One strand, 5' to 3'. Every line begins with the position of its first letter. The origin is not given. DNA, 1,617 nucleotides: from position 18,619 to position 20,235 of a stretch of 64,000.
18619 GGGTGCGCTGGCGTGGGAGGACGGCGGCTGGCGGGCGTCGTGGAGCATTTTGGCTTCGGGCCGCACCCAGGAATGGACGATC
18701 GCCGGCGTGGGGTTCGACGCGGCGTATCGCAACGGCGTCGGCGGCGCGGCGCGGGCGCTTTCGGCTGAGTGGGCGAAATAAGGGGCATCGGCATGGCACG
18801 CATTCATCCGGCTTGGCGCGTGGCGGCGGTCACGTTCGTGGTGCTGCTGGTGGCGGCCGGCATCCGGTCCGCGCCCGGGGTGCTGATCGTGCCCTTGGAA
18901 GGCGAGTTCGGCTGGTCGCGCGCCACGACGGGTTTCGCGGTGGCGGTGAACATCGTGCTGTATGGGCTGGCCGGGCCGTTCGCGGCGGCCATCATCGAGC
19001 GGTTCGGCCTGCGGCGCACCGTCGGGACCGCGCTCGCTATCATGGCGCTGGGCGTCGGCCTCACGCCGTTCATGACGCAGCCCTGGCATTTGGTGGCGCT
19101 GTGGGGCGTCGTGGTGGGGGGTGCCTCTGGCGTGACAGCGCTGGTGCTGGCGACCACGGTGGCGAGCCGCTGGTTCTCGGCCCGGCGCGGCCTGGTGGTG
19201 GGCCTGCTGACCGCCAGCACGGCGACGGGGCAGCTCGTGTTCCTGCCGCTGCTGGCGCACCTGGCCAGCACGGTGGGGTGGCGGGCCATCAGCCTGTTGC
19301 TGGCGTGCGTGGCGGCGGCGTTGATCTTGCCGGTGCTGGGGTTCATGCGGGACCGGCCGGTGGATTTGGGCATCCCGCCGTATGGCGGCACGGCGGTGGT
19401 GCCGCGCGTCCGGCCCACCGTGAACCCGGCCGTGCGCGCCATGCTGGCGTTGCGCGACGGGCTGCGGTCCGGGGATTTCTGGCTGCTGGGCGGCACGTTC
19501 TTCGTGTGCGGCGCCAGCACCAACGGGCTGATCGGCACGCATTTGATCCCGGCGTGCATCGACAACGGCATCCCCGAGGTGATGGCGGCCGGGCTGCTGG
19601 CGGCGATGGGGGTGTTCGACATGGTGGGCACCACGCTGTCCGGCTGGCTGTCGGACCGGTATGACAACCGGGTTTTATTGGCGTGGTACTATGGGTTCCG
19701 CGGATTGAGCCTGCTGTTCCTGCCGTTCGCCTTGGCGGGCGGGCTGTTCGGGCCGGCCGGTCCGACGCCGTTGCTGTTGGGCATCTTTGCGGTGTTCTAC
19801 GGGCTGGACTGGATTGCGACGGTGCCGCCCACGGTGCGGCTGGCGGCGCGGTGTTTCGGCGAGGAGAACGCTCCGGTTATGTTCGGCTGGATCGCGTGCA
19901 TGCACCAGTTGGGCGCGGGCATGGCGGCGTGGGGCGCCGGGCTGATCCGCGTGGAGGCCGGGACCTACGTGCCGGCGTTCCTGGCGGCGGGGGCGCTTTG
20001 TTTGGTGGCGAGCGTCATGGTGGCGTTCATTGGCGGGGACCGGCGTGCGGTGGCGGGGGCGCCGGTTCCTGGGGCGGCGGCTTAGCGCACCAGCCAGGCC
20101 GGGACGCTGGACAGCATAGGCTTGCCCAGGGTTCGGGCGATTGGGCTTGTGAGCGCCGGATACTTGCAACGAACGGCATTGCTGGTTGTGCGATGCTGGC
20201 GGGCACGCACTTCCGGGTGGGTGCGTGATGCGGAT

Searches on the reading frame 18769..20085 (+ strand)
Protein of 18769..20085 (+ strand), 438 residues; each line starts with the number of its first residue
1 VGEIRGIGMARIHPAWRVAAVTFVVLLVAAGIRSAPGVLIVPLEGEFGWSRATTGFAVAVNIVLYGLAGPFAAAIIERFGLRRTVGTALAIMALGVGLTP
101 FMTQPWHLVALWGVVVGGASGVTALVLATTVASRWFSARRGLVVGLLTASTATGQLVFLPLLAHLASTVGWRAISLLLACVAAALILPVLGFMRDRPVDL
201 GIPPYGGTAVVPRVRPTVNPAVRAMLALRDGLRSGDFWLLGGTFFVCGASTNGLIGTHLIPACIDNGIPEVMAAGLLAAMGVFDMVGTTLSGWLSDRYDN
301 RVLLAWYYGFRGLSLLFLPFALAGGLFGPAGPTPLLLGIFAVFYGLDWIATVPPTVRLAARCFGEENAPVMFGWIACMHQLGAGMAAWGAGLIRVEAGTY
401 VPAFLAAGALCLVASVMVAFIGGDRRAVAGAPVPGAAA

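Call 23: search_protein_families(library=pfam, proteins=[window:18769-20085:+], max_evalue=0.001)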
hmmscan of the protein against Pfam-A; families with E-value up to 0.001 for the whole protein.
window:18769-20085:+ (438 aa): 1 family
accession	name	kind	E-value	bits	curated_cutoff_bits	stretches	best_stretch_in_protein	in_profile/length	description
PF07690.21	MFS_1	-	6e-32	111.3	33.4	1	23-386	2-346/347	Major Facilitator Superfamily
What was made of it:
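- Checked: The neighbours are an MFS transporter (18769-20085) and a GT2-type glycosyltransferase (24730-25608) (call 23).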
